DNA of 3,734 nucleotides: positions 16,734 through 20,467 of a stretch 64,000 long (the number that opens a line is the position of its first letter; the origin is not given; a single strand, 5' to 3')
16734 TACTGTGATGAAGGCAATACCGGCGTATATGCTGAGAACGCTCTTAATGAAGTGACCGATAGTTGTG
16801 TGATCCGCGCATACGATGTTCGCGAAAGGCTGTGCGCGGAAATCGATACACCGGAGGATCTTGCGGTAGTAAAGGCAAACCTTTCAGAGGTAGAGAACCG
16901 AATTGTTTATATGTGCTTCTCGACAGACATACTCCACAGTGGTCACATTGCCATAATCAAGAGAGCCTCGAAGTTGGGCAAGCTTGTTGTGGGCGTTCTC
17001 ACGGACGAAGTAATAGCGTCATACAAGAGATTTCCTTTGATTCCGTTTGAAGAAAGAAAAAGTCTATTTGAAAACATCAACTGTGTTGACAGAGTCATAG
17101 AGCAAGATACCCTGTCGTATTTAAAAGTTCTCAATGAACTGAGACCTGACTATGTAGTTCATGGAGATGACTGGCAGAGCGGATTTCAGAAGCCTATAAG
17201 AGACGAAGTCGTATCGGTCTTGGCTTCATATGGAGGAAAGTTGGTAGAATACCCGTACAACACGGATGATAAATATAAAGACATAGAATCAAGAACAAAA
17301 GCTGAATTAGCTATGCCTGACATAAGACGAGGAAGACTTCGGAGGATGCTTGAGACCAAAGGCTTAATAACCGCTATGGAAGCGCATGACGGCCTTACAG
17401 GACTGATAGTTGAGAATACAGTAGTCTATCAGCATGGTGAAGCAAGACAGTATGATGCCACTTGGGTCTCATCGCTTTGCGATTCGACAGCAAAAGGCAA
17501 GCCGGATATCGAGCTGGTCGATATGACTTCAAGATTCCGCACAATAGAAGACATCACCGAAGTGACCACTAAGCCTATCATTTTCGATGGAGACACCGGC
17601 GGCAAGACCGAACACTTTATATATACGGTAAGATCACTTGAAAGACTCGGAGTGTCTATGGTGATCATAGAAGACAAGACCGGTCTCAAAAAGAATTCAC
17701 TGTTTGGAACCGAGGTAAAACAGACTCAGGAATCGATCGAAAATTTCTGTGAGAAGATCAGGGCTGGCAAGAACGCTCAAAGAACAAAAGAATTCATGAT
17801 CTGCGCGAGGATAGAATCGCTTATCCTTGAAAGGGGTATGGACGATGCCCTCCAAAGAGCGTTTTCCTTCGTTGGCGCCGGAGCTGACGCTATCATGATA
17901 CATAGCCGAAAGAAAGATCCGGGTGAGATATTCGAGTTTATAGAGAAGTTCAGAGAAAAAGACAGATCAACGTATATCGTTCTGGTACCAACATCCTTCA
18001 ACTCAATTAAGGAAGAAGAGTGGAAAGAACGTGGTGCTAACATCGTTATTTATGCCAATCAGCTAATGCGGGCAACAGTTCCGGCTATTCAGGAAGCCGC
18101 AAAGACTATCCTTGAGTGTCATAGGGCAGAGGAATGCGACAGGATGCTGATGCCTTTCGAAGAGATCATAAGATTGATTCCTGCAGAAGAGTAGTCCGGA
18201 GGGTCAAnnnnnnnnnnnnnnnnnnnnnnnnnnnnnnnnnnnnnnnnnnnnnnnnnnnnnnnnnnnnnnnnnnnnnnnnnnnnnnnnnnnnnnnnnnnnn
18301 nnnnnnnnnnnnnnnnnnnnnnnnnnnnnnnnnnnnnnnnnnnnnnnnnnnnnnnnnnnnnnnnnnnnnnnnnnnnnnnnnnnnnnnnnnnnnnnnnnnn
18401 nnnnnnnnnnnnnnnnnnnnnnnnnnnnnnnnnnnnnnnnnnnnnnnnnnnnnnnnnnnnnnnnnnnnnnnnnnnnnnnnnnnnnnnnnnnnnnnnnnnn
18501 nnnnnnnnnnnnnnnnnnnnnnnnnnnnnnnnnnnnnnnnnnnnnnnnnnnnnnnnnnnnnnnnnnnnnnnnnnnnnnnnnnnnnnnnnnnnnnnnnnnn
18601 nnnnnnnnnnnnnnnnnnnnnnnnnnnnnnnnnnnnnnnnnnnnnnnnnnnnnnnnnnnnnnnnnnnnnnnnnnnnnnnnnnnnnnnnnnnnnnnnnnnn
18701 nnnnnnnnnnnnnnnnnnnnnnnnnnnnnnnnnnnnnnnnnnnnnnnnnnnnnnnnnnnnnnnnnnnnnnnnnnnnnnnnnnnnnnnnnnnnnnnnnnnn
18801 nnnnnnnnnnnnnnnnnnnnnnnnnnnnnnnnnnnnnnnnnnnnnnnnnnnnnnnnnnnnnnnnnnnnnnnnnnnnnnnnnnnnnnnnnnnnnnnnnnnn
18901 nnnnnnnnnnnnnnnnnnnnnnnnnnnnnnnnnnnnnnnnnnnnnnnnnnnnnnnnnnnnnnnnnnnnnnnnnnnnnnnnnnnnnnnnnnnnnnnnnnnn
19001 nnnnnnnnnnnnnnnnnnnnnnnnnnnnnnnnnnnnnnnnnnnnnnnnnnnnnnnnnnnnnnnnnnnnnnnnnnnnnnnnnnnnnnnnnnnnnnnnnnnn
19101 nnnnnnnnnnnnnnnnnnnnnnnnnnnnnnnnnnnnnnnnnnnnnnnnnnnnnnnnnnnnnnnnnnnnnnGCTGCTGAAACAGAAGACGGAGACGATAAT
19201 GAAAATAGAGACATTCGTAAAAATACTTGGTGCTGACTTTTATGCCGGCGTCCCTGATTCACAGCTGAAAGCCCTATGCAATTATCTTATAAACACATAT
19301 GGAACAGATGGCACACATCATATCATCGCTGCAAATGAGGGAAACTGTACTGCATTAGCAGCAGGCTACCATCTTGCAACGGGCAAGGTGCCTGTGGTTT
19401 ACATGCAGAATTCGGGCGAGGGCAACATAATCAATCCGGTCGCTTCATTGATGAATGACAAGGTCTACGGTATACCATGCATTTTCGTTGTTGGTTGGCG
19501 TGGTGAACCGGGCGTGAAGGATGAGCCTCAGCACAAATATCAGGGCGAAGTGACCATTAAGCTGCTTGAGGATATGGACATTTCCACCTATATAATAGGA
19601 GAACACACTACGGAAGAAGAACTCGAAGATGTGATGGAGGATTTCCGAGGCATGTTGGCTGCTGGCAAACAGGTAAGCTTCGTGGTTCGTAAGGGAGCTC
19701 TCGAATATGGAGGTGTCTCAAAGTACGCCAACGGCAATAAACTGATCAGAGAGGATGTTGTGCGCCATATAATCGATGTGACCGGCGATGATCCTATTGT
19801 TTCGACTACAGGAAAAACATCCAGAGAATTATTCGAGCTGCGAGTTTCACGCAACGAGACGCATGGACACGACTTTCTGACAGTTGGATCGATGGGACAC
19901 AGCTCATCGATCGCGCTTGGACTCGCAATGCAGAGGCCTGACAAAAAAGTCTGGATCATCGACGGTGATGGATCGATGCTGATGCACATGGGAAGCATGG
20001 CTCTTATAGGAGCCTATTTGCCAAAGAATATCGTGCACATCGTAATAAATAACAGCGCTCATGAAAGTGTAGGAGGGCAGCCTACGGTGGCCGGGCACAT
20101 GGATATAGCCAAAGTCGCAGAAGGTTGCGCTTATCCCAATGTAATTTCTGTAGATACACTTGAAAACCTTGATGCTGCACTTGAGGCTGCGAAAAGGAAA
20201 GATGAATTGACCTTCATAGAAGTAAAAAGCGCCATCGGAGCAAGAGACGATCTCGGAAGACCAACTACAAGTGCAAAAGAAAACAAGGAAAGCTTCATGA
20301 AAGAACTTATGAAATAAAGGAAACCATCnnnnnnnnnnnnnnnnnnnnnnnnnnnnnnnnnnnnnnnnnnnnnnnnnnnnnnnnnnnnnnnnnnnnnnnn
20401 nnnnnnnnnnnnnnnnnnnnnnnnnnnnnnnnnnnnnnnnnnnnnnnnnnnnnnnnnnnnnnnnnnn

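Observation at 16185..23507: PEP-mutase phosphonate pathway heading a teichoic-acid/choline locus (predicted phosphonate-decorated wall polymer)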

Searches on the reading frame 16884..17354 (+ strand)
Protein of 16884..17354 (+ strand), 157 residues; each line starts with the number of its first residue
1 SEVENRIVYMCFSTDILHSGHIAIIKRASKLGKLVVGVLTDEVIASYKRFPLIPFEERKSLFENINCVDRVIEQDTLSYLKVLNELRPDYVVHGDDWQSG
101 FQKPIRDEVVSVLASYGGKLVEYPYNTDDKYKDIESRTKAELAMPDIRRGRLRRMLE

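Call 47: search_solved_structures(query=window:16884-17354:+, max_evalue=0.00001, show_alignments=3)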
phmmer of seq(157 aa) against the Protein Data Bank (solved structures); distinct sequences matched with E-value up to 0.00001: 6.
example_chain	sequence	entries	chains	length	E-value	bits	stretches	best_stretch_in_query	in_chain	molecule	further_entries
5x3d_A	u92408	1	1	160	2.7e-39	137.4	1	4-127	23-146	Phosphoenolpyruvate phosphomutase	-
3elb_A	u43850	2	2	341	4.2e-13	52.3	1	14-97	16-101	Ethanolamine-phosphate cytidylyltransferase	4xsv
1coz_A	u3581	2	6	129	1.8e-10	43.8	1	13-102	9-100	PROTEIN (GLYCEROL-3-PHOSPHATE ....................) | glycerol-3-phosphate cytidylyltransferase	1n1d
2b7l_A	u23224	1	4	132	1.4e-08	37.7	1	13-102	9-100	glycerol-3-phosphate cytidylyltransferase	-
5x9q_A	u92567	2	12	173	5.9e-08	35.6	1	9-129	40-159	Putative cytidylyltransferase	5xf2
3glv_A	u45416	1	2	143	8.1e-08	35.2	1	14-98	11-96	Lipopolysaccharide core biosynthesis protein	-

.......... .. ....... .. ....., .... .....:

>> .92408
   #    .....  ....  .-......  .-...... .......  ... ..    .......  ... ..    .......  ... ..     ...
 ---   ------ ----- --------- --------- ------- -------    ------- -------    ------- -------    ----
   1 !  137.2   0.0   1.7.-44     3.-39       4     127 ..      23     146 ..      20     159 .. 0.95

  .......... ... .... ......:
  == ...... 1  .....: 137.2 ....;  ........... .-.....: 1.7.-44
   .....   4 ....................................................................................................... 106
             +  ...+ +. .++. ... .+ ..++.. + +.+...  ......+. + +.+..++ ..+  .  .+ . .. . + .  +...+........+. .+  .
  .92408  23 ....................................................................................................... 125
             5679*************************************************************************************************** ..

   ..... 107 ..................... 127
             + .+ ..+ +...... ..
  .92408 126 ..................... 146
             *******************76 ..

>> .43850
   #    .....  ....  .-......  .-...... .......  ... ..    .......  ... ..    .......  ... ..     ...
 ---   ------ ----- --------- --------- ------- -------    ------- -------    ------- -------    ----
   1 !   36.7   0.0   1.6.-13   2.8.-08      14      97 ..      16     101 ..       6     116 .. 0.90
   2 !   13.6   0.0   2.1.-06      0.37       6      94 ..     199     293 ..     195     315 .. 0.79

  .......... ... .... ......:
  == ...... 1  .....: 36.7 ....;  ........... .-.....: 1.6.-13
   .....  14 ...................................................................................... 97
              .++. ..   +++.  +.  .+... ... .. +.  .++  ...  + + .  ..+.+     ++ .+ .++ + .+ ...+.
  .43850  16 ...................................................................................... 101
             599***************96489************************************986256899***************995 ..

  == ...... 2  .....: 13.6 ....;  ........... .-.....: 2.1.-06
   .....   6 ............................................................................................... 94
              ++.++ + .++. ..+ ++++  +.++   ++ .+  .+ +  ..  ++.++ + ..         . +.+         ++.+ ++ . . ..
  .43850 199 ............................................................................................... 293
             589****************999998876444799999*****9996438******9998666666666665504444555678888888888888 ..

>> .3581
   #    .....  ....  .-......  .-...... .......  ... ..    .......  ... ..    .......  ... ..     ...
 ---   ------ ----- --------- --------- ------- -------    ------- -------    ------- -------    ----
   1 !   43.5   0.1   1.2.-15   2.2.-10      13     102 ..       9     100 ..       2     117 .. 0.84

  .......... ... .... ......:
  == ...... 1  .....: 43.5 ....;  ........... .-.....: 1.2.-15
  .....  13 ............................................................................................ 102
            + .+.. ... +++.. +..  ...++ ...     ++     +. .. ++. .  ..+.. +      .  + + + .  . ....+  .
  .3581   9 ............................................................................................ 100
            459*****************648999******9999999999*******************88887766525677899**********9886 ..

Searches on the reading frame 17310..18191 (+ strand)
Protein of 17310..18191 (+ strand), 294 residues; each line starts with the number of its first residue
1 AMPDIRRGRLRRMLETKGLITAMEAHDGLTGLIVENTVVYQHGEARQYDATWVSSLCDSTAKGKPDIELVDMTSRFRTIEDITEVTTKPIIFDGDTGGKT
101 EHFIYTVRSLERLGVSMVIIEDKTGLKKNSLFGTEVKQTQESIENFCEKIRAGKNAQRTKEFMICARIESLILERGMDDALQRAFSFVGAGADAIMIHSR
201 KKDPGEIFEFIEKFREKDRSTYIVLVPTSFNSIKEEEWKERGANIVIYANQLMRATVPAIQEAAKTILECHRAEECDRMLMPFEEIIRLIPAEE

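Call 48: search_solved_structures(query=window:17310-18191:+, max_evalue=1e-25, show_alignments=2)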
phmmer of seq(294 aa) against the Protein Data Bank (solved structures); distinct sequences matched with E-value up to 1e-25: 4.
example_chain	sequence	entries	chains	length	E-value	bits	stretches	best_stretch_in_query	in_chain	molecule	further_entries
5unc_A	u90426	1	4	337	6.3e-39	137.1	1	42-286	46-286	PHOSPHOENOLPYRUVATE PHOSPHOMUTASE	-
1m1b_A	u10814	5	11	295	1.1e-38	136.3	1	8-289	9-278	PHOSPHOENOLPYRUVATE PHOSPHOMUTASE | PROTEIN (PHOSPHOENOLPYRUVATE MUTASE)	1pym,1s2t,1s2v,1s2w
1s2u_A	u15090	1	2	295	1.3e-37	132.8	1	8-289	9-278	Phosphoenolpyruvate phosphomutase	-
2dua_A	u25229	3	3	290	2.3e-34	122.2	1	18-289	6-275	Phosphonopyruvate hydrolase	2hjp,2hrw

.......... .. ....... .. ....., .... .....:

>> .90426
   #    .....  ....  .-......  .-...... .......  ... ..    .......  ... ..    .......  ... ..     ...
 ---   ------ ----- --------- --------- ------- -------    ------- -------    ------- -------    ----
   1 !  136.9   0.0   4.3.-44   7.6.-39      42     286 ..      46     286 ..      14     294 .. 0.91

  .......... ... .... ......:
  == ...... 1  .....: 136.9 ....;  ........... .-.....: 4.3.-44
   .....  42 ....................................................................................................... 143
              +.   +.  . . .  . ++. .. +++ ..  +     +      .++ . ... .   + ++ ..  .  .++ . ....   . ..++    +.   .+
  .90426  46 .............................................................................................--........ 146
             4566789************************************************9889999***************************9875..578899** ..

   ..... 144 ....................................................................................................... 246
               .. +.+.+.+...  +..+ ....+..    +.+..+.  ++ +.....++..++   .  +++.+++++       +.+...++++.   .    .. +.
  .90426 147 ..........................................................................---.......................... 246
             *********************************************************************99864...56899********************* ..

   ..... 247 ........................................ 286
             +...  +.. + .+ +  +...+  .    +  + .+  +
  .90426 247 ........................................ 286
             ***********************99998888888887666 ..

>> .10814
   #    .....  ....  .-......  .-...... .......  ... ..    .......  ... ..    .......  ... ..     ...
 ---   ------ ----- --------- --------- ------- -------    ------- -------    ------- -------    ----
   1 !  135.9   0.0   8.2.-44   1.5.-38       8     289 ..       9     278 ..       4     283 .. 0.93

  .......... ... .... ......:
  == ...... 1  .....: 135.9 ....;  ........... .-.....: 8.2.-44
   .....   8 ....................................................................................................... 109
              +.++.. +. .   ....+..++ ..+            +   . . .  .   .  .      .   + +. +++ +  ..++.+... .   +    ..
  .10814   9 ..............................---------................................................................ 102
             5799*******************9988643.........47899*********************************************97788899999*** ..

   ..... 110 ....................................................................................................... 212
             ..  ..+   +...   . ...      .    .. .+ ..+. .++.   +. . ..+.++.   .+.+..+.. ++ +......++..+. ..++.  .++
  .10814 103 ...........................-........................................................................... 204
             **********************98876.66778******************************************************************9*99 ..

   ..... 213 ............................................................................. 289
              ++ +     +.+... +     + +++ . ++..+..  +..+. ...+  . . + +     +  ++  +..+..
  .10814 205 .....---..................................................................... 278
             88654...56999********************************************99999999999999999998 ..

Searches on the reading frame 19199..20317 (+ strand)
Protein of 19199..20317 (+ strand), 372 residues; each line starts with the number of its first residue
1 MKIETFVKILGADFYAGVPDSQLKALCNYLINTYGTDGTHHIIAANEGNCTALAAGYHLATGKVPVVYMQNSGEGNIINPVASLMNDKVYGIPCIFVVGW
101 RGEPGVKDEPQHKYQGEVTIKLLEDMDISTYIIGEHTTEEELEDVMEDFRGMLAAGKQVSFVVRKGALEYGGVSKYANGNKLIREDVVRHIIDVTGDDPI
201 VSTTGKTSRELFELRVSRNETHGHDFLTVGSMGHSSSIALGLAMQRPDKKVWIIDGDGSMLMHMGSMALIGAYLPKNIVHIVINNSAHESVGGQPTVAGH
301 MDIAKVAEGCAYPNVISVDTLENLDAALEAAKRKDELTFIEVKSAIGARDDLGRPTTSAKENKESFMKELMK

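Call 3: search_protein_families(library=pfam, proteins=[window:19199-20317:+])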
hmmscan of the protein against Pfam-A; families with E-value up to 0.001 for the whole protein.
window:19199-20317:+ (372 aa): 2 families
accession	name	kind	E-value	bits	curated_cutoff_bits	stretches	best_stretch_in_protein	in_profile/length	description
PF02775.26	TPP_enzyme_C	-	1.9e-20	73.7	21.9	1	217-342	15-151/151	Thiamine pyrophosphate enzyme, C-terminal TPP binding domain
PF02776.23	TPP_enzyme_N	-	6.6e-15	55.4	26.8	1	10-118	14-114/119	Thiamine pyrophosphate enzyme, N-terminal TPP binding domain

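Call 43: search_protein_families(library=ncbifam, proteins=[window:19199-20317:+], max_evalue=0.00001)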
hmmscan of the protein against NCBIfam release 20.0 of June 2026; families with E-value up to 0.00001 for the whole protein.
window:19199-20317:+ (372 aa): 30 families (the best 25 are shown)
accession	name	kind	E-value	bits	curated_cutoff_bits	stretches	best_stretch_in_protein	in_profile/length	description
TIGR03297.1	Ppyr-DeCO2ase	equivalog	6.2e-137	456.4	312.5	1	11-368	1-358/360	phosphonopyruvate decarboxylase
TIGR03846.1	sulfopy_beta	equivalog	1.4e-35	122.9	221.5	1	184-348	1-160/182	sulfopyruvate decarboxylase subunit beta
NF004813.0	PRK06163.1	equivalog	4.6e-24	85.3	240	1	183-344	14-172/202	hypothetical protein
TIGR03845.1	sulfopyru_alph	equivalog_domain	9.9e-20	71.1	147.95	1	5-147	6-142/160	sulfopyruvate decarboxylase subunit alpha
NF005860.0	PRK07789.1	equivalog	3.8e-12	45.3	881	1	184-287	403-506/615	acetolactate synthase large subunit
TIGR00118.1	acolac_lg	equivalog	3.4e-11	42.3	538.35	1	182-342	361-532/557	biosynthetic-type acetolactate synthase large subunit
NF004710.0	PRK06048.1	equivalog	8e-11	41.1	976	1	180-287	364-470/561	acetolactate synthase large subunit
NF005485.1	PRK07092.1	equivalog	2.3e-10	39.9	493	1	176-344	342-518/523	benzoylformate decarboxylase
NF005584.0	PRK07282.1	equivalog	2.9e-10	39.3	970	0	174-286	360-473/566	acetolactate synthase large subunit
NF009122.0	PRK12474.1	subfamily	3.5e-10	39.3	835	1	179-267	338-426/518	hypothetical protein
NF005760.0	PRK07586.1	equivalog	1.4e-09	37.5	363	1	177-294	332-448/514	acetolactate synthase large subunit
TIGR04377.1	myo_inos_iolD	equivalog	3e-09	36.1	715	1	178-292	387-501/616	3D-(3,5/4)-trihydroxycyclohexane-1,2-dione acylhydrolase (decyclizing)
NF006524.0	PRK08978.1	equivalog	4.1e-09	35.3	738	1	179-279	349-451/548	acetolactate synthase 2 catalytic subunit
NF006016.1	PRK08155.1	equivalog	4.7e-09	35.2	870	0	229-292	408-470/554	acetolactate synthase large subunit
NF006203.0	PRK08327.1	equivalog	7.1e-09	34.7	456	0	189-291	394-494/571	thiamine pyrophosphate-requiring protein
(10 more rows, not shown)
